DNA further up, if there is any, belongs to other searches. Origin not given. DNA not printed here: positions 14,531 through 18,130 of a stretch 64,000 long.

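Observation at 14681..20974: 2097-aa fusion of a periplasmic CBM-like domain, a roughly 780-aa polytopic membrane domain and a cytoplasmic GH94 phosphorylase. It is not the GT84-GH94 cyclic-glucan synthase architecture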

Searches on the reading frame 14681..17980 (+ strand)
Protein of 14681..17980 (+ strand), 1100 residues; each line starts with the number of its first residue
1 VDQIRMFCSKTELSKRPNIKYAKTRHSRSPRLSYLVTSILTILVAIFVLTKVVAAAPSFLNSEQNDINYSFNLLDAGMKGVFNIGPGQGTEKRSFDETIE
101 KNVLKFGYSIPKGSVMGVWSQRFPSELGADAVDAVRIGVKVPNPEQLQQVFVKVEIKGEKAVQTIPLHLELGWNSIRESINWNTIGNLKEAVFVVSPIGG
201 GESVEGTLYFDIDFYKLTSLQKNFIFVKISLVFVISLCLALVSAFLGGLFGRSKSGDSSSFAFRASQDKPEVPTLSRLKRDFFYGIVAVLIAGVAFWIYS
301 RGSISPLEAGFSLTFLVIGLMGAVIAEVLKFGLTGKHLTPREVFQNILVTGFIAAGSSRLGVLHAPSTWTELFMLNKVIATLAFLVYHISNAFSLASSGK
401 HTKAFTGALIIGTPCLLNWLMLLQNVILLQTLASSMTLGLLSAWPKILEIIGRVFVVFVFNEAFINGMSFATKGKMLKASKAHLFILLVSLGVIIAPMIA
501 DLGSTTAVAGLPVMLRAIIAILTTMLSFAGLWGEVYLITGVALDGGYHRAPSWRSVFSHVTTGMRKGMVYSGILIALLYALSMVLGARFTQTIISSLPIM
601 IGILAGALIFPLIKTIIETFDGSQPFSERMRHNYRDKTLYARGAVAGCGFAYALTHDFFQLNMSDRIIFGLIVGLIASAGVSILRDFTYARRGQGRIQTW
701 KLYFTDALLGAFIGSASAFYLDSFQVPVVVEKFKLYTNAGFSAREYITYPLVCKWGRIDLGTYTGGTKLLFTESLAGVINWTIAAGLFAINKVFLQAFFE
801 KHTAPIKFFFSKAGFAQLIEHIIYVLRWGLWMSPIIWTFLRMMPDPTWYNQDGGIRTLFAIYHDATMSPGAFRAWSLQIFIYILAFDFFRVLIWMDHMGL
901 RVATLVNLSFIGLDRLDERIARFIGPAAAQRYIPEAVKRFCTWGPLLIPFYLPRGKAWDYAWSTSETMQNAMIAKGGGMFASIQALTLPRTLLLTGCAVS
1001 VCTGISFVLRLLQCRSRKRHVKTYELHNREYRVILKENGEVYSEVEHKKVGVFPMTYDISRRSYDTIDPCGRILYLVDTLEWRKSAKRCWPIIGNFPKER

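Call 8: find_homologous_proteins(query=window:14681-17980:+)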
Query window:14681-17980:+ (1100 aa): 14 proteins with E <= 0.001 among 8000 candidates.
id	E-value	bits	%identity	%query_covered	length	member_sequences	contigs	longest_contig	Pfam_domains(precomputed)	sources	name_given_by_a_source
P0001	0.0e+0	1749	66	94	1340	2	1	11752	PF06165.19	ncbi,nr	ncbi:MAG: hypothetical protein ISS92_05995, partial [Candidatus Omnitrophica bacterium]|nr:hypotheti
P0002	0.0e+0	1516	59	95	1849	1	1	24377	PF06165.19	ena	-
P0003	0.0e+0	1509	59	94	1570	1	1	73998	PF06165.19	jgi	jgi:cyclic beta-1,2-glucan synthetase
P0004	0.0e+0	1482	63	97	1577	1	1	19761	PF06165.19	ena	-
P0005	0.0e+0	1382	73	75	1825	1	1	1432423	PF06165.19,PF17167.11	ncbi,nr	ncbi:MAG: hypothetical protein JSV93_02540 [Candidatus Omnitrophota bacterium]|nr:MAG: hypothetical 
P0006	0.0e+0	1325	56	97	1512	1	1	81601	PF06165.19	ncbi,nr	ncbi:MAG: hypothetical protein P9L98_04005 [Candidatus Kaelpia imicola]|nr:hypothetical protein [Can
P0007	0.0e+0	1263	60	72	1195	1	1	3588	-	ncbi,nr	ncbi:MAG: hypothetical protein HY582_01380, partial [Candidatus Omnitrophica bacterium]|nr:hypotheti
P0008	0.0e+0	1248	66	75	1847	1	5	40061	PF06165.19,PF17167.11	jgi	-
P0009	0.0e+0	1131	43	94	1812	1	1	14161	PF06165.19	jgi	jgi:cyclic beta-1,2-glucan synthetase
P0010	0.0e+0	1116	59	78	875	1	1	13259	-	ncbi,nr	ncbi:MAG: hypothetical protein Q7S07_01885, partial [Candidatus Omnitrophota bacterium]|nr:hypotheti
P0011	0.0e+0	1069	58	77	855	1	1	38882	-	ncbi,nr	ncbi:MAG: hypothetical protein Q7S30_06070, partial [Candidatus Omnitrophota bacterium]|nr:hypotheti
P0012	1.9e-273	929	50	56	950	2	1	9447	-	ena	-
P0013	6.6e-209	715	59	52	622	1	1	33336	-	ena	-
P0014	8.3e-108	380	39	20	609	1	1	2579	-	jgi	-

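Call 40: find_encoding_contigs(protein=P0005, flank=10000, max_places=2)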
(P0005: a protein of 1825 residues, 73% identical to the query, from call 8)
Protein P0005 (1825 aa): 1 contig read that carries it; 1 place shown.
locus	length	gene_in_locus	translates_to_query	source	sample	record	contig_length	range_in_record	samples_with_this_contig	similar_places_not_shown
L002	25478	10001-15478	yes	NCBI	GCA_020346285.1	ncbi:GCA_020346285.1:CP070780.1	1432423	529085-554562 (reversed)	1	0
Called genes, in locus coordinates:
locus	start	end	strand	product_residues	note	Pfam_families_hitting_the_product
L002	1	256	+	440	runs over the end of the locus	-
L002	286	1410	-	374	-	PF12323:HTH_OrfB_IS605 (weak), PF01385:OrfB_IS605, PF07282:Cas12f1-like_TNB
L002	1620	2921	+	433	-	PF01547:SBP_bac_1, PF13416:SBP_bac_8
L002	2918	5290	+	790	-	PF06165:GH94_b-supersand, PF17167:Glyco_hydro_94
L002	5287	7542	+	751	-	PF21582:CBM30 (weak), PF10091:Glycoamylase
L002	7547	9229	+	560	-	PF13174:TPR_6 (faint), PF13525:YfiO (faint)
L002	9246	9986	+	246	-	-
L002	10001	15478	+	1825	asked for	PF06165:GH94_b-supersand, PF17167:Glyco_hydro_94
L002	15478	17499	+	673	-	PF10091:Glycoamylase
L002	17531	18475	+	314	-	PF00528:BPD_transp_1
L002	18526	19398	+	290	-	PF00528:BPD_transp_1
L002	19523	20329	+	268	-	PF03425:CBM_11 (weak)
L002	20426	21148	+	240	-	-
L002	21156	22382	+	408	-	PF00480:ROK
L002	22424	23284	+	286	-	PF01435:Peptidase_M48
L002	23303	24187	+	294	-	PF00491:Arginase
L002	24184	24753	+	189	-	PF01862:PvlArgDC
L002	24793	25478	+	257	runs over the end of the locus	PF27030:AbpE_bact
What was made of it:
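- The conserved operon already contains an ABC importer and a soluble GH94, so an additional import route looks redundant there (call 40).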

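Call 53: find_encoding_contigs(protein=P0003, flank=10000, max_places=1)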
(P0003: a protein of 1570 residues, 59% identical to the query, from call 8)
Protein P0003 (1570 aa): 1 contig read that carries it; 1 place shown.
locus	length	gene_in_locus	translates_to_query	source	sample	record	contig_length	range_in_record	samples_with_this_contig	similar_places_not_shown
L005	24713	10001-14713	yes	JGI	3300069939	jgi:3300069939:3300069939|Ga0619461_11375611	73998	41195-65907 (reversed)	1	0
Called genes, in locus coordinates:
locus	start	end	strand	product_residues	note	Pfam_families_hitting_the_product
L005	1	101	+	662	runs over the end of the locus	PF01364:Peptidase_C25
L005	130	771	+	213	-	-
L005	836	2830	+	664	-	PF19335:HMBD, PF25919:BSH_CusB, PF25973:BSH_CzcB, PF25954:Beta-barrel_RND_2, PF25967:RND-MFP_C, PF25975:CzcB_C (weak), PF25989:YknX_C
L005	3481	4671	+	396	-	PF12704:MacB_PCD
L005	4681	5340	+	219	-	PF00005:ABC_tran, PF02463:SMC_N (faint)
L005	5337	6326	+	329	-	-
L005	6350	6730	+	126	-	-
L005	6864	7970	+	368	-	PF13557:Phenol_MetA_deg (faint)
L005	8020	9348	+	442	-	PF05573:NosL, PF13557:Phenol_MetA_deg (weak)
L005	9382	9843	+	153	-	PF05573:NosL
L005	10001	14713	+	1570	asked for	PF06165:GH94_b-supersand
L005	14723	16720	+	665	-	PF06165:GH94_b-supersand, PF17167:Glyco_hydro_94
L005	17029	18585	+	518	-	PF00374:NiFeSe_Hases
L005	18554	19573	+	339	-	PF01058:Oxidored_q6, PF14720:NiFe_hyd_SSU_C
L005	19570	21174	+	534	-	PF00015:MCPsignal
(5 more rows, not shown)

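Call 54: find_encoding_contigs(protein=P0006, flank=10000, max_places=1)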
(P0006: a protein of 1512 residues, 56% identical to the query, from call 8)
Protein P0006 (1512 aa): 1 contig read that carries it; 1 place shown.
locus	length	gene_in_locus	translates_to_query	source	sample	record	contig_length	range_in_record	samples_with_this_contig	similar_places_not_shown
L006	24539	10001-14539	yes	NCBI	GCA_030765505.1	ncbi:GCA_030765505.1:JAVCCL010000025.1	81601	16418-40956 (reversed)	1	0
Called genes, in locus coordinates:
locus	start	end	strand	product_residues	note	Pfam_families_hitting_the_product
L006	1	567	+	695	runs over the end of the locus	PF03030:H_PPase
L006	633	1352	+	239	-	PF00691:OmpA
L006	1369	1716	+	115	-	-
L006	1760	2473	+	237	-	PF01255:Prenyltransf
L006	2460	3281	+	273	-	PF01148:CTP_transf_1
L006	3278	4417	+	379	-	PF02670:DXP_reductoisom, PF08436:DXP_redisom_C, PF13288:DXPR_C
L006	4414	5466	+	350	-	PF02163:Peptidase_M50, PF00595:PDZ (weak), PF13180:PDZ_2, PF17820:PDZ_6 (weak)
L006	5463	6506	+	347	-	PF04551:GcpE, PF26540:GcpE_C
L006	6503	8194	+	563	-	PF00587:tRNA-synt_2b, PF04073:tRNA_edit, PF03129:HGTP_anticodon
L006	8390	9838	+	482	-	-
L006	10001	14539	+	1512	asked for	PF06165:GH94_b-supersand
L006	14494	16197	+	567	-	PF06165:GH94_b-supersand, PF17167:Glyco_hydro_94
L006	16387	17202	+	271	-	PF00459:Inositol_P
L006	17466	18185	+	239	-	PF24481:CT398_CC, PF02591:Zn_ribbon_9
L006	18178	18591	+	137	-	PF00075:RNase_H, PF13456:RVT_3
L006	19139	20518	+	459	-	PF10091:Glycoamylase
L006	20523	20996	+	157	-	-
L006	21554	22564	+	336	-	PF27840:ScmC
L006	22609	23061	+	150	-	PF00717:Peptidase_S24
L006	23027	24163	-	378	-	PF14907:NTP_transf_5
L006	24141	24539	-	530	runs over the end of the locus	PF13231:PMT_2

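Call 63: search_protein_families(library=pfam, proteins=[L006:8390-9838:+, L002:7547-9229:+], max_evalue=0.01)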
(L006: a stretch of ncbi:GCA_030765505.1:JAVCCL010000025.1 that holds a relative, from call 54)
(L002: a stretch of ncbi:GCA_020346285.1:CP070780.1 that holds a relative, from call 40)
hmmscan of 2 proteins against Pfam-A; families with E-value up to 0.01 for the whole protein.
L006:8390-9838:+ (482 aa): 1 family
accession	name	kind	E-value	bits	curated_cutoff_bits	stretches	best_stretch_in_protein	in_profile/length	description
PF13231.12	PMT_2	-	4.8e-05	24.1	26.1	1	59-205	4-151/160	Dolichyl-phosphate-mannose-protein mannosyltransferase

L002:7547-9229:+ (560 aa): 6 families
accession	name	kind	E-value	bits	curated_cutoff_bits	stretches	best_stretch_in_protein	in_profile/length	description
PF13174.12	TPR_6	-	7e-09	36.2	26.3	0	287-317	3-33/33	Tetratricopeptide repeat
PF13525.12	YfiO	-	4.7e-06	27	25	1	244-406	3-138/203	Outer membrane lipoprotein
PF07719.23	TPR_2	-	0.00034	21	27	0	253-278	8-33/34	Tetratricopeptide repeat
PF13432.12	TPR_16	-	0.00091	20.1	32.7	0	259-317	10-64/65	Tetratricopeptide repeat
PF13428.12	TPR_14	-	0.00091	20.1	23.5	0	256-278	11-33/44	Tetratricopeptide repeat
PF13424.12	TPR_12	-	0.003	18.2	30.1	0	212-277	9-76/77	Tetratricopeptide repeat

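Call 81: search_solved_structures(query=L002:2918-5290:+, max_evalue=1e-20)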
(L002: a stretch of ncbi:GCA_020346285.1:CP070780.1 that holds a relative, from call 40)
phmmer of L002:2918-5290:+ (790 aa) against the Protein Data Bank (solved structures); distinct sequences matched with E-value up to 1e-20: 19.
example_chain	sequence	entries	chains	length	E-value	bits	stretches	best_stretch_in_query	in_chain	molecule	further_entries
8rf9_A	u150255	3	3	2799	2e-159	535.5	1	6-741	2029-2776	Cyclic beta 1-2 glucan synthetase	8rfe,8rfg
8rf0_A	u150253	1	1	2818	2e-159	535.5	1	6-741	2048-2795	Cyclic beta-(1,2)-glucan synthase NdvB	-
8ho9_A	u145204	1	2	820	1.4e-145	489.7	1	7-789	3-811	Cellobiose phosphorylase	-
8hob_A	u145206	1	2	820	4.5e-145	488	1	7-789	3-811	Cellobiose phosphorylase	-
3qde_A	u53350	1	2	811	1.8e-144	486.1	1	7-789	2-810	Cellobiose phosphorylase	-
8ho7_A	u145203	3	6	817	5.8e-144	484.4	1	7-789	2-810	Cellobiose phosphorylase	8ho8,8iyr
1v7v_A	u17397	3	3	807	1.1e-121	410.7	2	410-768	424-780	chitobiose phosphorylase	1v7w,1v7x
3s4c_A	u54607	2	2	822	1.4e-115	390.5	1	7-776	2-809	Lactose Phosphorylase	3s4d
3rrs_A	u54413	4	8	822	1.3e-114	387.3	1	7-776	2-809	Cellobiose phosphorylase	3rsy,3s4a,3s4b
8bou_A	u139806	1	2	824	1.1e-112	381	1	6-770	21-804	N,N'-diacetylchitobiose phosphorylase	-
2cqs_A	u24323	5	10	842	4.1e-111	375.7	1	7-775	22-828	Cellobiose Phosphorylase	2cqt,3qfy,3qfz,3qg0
3afj_A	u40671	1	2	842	4.7e-111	375.5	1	7-775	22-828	Cellobiose Phosphorylase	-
3act_A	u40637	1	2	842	4.2e-110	372.4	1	7-775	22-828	Cellobiose Phosphorylase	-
3acs_A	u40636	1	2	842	5.6e-110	371.9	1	7-775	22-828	Cellobiose Phosphorylase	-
4zle_A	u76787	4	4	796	1.9e-73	251.1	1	72-789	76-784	Putative b-glycan phosphorylase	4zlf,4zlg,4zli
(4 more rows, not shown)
